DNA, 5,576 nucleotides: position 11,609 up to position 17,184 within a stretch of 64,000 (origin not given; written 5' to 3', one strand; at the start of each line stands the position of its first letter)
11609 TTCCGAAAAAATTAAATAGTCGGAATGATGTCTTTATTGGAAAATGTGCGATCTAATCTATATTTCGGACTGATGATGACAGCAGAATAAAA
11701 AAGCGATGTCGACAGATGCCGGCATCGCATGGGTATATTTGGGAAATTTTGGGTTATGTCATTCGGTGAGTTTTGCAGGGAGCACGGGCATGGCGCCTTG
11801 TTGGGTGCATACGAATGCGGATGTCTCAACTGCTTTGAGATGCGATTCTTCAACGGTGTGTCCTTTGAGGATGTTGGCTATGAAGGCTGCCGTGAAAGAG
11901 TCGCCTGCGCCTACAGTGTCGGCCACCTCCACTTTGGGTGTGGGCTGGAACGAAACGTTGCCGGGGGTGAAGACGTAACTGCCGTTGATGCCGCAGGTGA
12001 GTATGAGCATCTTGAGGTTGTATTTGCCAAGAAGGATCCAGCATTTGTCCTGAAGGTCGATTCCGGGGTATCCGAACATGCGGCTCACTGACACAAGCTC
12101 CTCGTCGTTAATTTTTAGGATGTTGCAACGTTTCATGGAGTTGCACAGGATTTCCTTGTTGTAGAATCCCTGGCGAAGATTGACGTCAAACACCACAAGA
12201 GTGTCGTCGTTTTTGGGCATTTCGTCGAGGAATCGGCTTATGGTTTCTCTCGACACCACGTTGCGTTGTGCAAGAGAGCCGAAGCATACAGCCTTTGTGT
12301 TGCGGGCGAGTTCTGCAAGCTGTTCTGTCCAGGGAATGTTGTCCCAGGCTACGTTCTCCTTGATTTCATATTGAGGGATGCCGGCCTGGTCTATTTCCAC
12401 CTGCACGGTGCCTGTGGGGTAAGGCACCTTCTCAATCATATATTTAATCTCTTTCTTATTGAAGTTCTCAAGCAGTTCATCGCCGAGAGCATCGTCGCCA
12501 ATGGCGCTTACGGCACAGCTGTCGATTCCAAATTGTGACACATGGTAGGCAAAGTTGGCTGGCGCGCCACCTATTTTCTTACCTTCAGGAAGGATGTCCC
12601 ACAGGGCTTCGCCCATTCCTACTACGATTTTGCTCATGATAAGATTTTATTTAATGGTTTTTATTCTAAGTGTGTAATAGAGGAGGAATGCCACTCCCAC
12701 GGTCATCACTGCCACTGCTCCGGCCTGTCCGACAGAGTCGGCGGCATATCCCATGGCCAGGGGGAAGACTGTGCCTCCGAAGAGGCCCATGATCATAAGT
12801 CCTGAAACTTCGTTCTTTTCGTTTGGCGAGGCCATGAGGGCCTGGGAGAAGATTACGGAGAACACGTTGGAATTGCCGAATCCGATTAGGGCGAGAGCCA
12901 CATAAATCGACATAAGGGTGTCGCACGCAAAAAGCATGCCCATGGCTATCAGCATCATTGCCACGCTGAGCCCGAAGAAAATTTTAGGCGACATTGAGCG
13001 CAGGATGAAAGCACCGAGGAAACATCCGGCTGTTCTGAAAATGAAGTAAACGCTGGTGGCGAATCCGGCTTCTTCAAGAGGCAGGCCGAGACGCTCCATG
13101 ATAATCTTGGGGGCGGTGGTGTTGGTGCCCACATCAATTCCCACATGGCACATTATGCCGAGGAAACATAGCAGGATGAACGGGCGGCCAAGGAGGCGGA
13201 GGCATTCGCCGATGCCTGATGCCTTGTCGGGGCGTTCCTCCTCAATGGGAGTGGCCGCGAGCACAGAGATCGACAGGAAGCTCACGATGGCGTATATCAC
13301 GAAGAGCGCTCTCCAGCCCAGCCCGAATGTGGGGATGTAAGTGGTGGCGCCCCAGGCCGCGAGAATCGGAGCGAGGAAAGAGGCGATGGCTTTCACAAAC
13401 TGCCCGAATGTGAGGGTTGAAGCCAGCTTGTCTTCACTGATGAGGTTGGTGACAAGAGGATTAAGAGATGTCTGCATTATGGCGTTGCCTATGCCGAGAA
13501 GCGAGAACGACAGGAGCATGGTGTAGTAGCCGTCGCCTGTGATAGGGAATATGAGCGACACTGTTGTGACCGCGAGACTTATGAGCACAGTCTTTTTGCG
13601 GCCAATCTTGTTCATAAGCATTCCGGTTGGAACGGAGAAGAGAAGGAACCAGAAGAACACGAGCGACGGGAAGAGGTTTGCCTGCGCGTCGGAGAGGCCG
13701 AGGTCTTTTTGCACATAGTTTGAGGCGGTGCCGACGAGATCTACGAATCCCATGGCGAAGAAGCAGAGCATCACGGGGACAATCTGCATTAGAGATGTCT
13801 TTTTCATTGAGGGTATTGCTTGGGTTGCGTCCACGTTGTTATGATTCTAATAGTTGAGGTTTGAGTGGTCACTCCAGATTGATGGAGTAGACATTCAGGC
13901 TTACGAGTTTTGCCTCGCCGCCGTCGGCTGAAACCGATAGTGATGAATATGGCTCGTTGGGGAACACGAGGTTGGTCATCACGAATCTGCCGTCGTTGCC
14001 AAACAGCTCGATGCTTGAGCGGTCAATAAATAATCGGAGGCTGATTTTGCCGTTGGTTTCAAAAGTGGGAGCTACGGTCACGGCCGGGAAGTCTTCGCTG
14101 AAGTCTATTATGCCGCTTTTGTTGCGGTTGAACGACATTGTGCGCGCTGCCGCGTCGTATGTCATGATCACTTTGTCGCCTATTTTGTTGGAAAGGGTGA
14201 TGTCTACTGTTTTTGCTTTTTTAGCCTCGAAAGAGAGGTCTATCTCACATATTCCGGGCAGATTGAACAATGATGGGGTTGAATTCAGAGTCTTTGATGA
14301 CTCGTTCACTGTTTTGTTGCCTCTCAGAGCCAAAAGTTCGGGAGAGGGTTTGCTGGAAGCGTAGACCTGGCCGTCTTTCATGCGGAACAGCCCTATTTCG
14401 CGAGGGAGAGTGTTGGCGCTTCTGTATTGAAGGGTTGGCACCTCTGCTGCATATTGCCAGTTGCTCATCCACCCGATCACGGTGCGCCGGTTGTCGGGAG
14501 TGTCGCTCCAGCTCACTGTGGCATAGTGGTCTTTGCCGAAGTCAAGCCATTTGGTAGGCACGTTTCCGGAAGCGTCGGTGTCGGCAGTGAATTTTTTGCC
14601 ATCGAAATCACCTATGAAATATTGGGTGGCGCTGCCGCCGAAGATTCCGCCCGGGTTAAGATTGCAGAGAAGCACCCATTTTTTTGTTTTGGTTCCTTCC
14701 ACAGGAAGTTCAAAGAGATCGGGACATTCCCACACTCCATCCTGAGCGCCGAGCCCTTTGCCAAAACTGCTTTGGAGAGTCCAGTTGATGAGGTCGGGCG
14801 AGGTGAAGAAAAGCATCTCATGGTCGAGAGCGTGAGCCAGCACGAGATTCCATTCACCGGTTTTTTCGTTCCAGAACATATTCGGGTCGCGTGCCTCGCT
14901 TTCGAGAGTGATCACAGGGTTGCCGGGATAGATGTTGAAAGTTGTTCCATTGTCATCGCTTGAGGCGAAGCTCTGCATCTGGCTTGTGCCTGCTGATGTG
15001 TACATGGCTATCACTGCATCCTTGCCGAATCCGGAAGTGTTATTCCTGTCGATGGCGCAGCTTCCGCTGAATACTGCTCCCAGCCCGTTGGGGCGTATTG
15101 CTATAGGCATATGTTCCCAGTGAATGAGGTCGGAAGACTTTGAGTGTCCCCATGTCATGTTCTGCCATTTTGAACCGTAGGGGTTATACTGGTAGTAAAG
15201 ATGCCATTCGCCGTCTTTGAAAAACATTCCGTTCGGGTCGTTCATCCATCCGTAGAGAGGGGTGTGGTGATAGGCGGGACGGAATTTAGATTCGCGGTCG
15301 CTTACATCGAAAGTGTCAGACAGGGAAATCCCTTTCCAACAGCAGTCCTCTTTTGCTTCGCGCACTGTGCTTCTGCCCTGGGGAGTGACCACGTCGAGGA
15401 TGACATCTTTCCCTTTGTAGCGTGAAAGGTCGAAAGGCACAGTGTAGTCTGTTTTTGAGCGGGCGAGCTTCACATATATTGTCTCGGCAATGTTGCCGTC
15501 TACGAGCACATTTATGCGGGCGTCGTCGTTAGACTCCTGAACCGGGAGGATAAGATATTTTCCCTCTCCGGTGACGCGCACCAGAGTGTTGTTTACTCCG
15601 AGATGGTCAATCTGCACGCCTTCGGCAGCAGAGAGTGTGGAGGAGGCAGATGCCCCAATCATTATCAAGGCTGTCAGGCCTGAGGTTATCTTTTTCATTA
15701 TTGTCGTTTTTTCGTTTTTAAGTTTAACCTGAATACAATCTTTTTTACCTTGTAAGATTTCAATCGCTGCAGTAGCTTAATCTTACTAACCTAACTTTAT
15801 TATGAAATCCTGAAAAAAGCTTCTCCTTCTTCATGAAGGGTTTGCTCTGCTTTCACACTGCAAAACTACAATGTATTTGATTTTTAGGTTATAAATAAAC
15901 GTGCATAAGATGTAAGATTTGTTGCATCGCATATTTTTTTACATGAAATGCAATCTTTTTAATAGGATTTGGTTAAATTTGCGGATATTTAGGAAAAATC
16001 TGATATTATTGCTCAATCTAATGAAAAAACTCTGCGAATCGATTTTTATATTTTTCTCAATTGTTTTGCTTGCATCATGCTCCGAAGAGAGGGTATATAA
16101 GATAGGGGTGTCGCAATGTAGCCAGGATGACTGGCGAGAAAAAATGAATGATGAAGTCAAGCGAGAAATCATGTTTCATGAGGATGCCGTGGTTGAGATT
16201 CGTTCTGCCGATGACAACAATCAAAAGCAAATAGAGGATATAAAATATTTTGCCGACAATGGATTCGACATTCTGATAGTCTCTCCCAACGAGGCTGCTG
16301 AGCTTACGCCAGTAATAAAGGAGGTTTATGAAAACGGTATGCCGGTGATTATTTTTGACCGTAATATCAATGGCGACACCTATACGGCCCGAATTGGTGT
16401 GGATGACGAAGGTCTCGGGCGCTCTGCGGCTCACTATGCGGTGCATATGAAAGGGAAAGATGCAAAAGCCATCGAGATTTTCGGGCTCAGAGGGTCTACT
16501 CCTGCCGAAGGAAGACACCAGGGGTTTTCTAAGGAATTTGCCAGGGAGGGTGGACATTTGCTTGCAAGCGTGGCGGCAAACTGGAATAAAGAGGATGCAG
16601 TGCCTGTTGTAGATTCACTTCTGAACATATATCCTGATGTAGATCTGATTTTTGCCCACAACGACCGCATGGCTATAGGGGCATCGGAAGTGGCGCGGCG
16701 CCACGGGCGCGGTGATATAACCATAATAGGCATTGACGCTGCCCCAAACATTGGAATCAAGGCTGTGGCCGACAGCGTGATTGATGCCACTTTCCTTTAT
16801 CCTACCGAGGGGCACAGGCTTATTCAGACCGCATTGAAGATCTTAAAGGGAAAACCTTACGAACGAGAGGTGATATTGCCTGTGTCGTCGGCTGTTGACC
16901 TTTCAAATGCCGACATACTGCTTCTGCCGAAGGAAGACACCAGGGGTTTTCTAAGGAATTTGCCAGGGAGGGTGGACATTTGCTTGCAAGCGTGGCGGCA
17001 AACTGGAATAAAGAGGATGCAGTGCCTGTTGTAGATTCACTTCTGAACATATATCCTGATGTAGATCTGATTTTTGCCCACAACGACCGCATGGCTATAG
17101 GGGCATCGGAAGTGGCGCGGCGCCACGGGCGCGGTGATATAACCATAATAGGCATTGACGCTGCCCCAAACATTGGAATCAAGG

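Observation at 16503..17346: Perfect 422-bp tandem duplication frameshifts the first fructan-PUL hybrid two-component sensor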

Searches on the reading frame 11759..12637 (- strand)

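Call 7: search_protein_families(library=pfam, proteins=[window:11759-12637:-])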
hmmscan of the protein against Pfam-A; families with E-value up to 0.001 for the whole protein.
window:11759-12637:- (292 aa): 1 family
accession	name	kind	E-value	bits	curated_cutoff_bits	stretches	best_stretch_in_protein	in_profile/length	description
PF00294.29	PfkB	-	3e-36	125.8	25.8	1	20-287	33-300/302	pfkB family carbohydrate kinase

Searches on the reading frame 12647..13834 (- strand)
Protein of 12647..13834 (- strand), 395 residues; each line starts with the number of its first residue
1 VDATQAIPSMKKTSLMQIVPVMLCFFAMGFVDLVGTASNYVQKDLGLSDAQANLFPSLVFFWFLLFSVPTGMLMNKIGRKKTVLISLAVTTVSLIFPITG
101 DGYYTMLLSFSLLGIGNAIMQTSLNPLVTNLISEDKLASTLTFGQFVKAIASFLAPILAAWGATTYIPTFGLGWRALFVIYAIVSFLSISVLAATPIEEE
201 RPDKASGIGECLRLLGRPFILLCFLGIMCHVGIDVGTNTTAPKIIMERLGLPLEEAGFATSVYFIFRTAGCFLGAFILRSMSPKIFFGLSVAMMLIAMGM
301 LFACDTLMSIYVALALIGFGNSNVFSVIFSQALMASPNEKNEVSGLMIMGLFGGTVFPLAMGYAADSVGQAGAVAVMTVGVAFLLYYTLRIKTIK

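Call 7: search_protein_families(library=pfam, proteins=[window:12647-13834:-])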
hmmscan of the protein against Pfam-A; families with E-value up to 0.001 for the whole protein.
window:12647-13834:- (395 aa): 1 family
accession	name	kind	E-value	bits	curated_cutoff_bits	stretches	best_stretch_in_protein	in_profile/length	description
PF07690.21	MFS_1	-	3.1e-33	115.6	33.4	1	24-355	5-343/347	Major Facilitator Superfamily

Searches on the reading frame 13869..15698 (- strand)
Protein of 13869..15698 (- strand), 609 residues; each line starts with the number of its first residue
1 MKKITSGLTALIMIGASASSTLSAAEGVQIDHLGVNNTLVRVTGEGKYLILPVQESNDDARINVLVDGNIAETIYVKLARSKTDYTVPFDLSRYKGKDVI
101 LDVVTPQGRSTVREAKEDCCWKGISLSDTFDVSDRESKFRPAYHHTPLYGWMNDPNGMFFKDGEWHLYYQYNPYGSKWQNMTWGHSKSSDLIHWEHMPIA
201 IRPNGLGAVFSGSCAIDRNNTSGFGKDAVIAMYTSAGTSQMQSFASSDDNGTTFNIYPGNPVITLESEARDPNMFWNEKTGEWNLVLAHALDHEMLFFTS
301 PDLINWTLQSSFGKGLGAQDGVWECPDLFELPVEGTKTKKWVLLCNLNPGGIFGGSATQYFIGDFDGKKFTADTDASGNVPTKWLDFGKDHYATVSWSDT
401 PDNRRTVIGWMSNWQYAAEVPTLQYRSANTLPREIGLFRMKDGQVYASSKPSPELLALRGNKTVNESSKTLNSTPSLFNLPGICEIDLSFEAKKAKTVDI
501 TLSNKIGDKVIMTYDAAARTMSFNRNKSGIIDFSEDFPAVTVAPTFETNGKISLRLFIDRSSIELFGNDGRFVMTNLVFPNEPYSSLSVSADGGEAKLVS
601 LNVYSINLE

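Call 7: search_protein_families(library=pfam, proteins=[window:13869-15698:-])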
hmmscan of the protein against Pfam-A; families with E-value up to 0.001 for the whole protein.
window:13869-15698:- (609 aa): 3 families
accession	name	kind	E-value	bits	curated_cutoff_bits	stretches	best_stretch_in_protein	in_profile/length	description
PF00251.26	Glyco_hydro_32N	-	4.4e-83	279.8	22.1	1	144-444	1-302/307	Glycosyl hydrolases family 32 N-terminal domain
PF08244.19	Glyco_hydro_32C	-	2.5e-31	109.3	21.9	1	455-605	2-158/158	Glycosyl hydrolases family 32 C terminal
PF16352.10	DUF4980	-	1.8e-28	99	28.9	1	36-143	3-109/109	Domain of unknown function (DUF4980)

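Call 19: find_encoding_contigs(protein=window:13869-15698:-, flank=10000, max_places=10)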
Protein window:13869-15698:- (609 aa): 22 contigs read that carry it; 8 places shown.
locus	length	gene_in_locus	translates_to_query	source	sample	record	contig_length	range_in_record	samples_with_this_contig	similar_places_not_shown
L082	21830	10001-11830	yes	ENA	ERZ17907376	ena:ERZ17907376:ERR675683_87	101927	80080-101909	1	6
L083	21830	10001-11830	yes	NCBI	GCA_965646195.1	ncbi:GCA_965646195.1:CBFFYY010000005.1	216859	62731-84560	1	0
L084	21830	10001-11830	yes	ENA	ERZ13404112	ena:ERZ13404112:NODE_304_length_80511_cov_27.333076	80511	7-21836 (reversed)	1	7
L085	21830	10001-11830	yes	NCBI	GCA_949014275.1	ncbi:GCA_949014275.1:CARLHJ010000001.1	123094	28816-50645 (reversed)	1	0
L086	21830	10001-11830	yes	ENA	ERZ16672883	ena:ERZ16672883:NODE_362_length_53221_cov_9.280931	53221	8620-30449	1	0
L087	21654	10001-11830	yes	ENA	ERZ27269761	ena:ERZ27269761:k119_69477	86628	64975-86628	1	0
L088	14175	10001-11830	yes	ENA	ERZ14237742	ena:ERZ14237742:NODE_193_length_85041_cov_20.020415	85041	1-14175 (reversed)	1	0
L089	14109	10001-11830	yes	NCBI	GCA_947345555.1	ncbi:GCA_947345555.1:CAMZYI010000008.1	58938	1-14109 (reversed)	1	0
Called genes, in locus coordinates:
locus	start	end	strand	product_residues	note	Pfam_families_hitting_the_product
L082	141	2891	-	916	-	PF00532:Peripla_BP_1, PF13407:Peripla_BP_4, PF00512:HisKA, PF02518:HATPase_c, PF00072:Response_reg, PF12833:HTH_18, PF00165:HTH_AraC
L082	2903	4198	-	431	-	PF00515:TPR_1 (faint), PF07719:TPR_2 (faint), PF13181:TPR_8 (faint), PF12833:HTH_18, PF00165:HTH_AraC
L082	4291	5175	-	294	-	PF08244:Glyco_hydro_32C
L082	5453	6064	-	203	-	PF00251:Glyco_hydro_32N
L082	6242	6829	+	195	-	PF12784:PDDEXK_2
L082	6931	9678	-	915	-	PF13407:Peripla_BP_4, PF00532:Peripla_BP_1 (weak), PF13377:Peripla_BP_3 (weak), PF00512:HisKA, PF02518:HATPase_c, PF00072:Response_reg, PF00165:HTH_AraC (faint), PF12833:HTH_18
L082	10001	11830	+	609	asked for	PF16352:DUF4980, PF22847:Glyco_hydro_43_rel (faint), PF00251:Glyco_hydro_32N, PF08244:Glyco_hydro_32C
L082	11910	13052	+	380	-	PF07690:MFS_1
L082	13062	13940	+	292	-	PF00294:PfkB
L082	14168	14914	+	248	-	PF00106:adh_short, PF08659:KR (weak), PF13561:adh_short_C2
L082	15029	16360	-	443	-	PF02684:LpxB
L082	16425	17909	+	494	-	-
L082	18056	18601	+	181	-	PF05635:23S_rRNA_IVP (weak)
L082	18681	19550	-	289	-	-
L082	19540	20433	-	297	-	PF01370:Epimerase, PF04321:RmlD_sub_bind, PF01073:3Beta_HSD (weak), PF07993:NAD_binding_4 (weak)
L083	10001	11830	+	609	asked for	PF16352:DUF4980, PF22847:Glyco_hydro_43_rel (faint), PF00251:Glyco_hydro_32N, PF08244:Glyco_hydro_32C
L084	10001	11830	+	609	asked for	PF16352:DUF4980, PF22847:Glyco_hydro_43_rel (faint), PF00251:Glyco_hydro_32N, PF08244:Glyco_hydro_32C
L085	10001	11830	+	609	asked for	PF16352:DUF4980, PF22847:Glyco_hydro_43_rel (faint), PF00251:Glyco_hydro_32N, PF08244:Glyco_hydro_32C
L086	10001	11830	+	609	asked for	PF16352:DUF4980, PF22847:Glyco_hydro_43_rel (faint), PF00251:Glyco_hydro_32N, PF08244:Glyco_hydro_32C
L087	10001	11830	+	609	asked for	PF16352:DUF4980, PF22847:Glyco_hydro_43_rel (faint), PF00251:Glyco_hydro_32N, PF08244:Glyco_hydro_32C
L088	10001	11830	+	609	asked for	PF16352:DUF4980, PF22847:Glyco_hydro_43_rel (faint), PF00251:Glyco_hydro_32N, PF08244:Glyco_hydro_32C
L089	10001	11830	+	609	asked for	PF16352:DUF4980, PF22847:Glyco_hydro_43_rel (faint), PF00251:Glyco_hydro_32N, PF08244:Glyco_hydro_32C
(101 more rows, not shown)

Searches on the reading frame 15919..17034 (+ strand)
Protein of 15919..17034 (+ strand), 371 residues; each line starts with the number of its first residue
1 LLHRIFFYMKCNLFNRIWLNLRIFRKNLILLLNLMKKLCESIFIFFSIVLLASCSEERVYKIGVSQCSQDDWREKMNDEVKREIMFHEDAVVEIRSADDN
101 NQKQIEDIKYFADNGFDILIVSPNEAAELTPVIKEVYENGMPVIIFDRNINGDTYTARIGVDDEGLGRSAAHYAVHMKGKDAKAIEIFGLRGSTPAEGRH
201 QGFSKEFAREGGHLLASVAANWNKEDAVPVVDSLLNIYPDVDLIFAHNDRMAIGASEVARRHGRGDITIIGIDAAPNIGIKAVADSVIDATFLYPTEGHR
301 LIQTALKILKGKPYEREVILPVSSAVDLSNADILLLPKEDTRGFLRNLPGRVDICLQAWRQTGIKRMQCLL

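Call 7: search_protein_families(library=pfam, proteins=[window:15919-17034:+])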
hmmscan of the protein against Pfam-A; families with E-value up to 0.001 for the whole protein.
window:15919-17034:+ (371 aa): 3 families
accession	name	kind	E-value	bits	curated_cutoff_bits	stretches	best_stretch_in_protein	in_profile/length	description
PF13407.12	Peripla_BP_4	-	1.9e-37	129.7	35.1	1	68-312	7-257/258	Periplasmic binding protein domain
PF00532.27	Peripla_BP_1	-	1.4e-06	28.4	22.2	1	72-266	15-208/281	Periplasmic binding proteins and sugar binding domain of LacI family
PF13377.12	Peripla_BP_3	-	1.5e-06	28.8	26.5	1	181-320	8-156/167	Periplasmic binding protein-like domain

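Call 16: find_encoding_contigs(protein=window:16021-17034:+, flank=10000, max_places=10)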
Protein window:16021-17034:+ (337 aa): no gene with exactly this product is on record in the collection.

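Call 17: list_cluster_members(proteins=[window:16021-17034:+, window:16980-19190:+, window:17091-19190:+, window:23229-25979:+, window:13869-15698:-, window:26256-29372:+, window:21908-23218:+, window:32800-34314:+, window:19292-19915:-, window:9330-10670:+])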
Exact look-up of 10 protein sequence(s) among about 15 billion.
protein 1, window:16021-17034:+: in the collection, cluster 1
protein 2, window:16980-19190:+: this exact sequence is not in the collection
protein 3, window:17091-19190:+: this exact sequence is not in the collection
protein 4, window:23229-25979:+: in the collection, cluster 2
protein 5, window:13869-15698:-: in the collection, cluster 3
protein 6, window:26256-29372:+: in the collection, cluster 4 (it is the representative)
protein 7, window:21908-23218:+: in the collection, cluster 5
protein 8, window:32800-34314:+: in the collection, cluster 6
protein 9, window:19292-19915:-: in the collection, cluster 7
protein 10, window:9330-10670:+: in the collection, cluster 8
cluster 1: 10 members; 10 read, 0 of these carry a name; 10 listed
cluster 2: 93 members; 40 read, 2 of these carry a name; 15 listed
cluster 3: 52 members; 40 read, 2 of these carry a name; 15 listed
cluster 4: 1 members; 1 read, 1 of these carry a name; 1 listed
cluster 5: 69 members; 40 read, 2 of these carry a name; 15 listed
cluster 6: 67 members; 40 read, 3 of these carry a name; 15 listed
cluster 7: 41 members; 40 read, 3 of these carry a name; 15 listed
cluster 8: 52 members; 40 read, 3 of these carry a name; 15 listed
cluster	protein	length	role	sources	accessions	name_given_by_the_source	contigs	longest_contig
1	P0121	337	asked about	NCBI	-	-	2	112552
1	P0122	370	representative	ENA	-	-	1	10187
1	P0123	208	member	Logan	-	-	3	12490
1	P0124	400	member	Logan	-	-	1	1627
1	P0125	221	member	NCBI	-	-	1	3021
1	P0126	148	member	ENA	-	-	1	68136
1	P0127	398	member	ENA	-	-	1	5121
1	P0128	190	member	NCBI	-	-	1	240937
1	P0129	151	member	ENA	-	-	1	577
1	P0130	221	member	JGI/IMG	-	-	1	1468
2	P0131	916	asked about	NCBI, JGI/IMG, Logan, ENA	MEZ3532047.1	MAG: substrate-binding domain-containing protein [Muribaculaceae bacterium]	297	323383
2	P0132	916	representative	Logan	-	-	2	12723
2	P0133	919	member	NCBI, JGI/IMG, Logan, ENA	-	signal transduction histidine kinase/AraC-like DNA-binding protein/ABC-type xylose ...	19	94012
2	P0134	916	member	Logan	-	-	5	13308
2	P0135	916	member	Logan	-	-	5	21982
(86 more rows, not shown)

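Call 37: find_encoding_contigs(protein=P0123, flank=6000, max_places=5)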
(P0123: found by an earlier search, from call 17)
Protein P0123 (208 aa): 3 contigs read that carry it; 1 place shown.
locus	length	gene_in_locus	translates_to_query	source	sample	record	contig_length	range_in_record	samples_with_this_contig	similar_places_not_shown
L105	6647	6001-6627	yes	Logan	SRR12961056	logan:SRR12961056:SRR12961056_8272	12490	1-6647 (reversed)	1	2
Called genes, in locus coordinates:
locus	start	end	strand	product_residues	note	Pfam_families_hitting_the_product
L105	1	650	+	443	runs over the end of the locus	PF02684:LpxB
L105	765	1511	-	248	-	PF00106:adh_short, PF08659:KR (weak), PF13561:adh_short_C2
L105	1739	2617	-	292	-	PF00294:PfkB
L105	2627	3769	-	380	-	PF07690:MFS_1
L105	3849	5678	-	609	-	PF16352:DUF4980, PF22847:Glyco_hydro_43_rel (faint), PF00251:Glyco_hydro_32N, PF08244:Glyco_hydro_32C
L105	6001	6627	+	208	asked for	PF13407:Peripla_BP_4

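Call 40: list_cluster_members(proteins=[window:15943-17034:+, window:15979-17034:+, window:15919-17034:+, window:16144-17034:+, window:16339-17034:+, window:16066-17034:+, window:16171-17034:+, window:16447-17034:+, window:16669-17034:+])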
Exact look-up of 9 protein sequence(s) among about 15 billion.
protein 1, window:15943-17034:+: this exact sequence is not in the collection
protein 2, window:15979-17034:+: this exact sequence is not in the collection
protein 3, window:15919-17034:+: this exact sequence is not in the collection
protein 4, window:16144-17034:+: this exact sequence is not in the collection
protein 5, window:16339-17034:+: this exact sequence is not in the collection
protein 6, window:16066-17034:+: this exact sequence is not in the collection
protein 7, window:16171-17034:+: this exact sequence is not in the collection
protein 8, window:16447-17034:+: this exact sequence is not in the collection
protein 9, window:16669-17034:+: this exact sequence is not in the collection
